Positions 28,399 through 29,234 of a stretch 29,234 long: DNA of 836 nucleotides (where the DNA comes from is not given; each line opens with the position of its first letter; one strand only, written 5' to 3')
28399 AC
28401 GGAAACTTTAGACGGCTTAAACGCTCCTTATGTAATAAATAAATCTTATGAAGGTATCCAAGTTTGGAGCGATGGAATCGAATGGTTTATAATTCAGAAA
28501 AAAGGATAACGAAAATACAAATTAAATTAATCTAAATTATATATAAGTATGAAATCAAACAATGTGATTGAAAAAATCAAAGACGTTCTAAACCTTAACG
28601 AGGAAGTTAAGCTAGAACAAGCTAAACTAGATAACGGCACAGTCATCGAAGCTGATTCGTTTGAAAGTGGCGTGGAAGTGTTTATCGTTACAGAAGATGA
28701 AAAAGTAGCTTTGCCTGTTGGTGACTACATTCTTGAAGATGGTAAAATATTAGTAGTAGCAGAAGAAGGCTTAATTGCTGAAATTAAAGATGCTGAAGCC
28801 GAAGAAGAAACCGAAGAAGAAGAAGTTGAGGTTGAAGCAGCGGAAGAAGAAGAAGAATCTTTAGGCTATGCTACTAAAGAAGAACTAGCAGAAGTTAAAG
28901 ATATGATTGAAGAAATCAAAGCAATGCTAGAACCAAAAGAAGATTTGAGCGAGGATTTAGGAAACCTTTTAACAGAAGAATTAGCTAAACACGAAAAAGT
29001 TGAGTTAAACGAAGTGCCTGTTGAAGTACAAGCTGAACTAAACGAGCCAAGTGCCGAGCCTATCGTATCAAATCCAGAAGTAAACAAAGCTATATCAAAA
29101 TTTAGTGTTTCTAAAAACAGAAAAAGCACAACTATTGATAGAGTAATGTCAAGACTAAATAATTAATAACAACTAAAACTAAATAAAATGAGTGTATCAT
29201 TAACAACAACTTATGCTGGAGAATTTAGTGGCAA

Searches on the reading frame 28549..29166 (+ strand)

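Call 8: search_protein_families(library=phrogs, proteins=[window:28549-29166:+], max_evalue=0.001)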
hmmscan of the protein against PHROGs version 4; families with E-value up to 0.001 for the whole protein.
window:28549-29166:+ (205 aa): 1 family
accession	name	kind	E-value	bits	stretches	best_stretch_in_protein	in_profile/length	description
phrog_24921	-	unknown function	2.8e-07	30.9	1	31-125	216-316/349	-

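Call 9: search_protein_families(library=pfam, proteins=[window:28549-29166:+], max_evalue=0.01)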
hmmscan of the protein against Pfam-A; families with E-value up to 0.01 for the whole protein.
window:28549-29166:+ (205 aa): 0 families
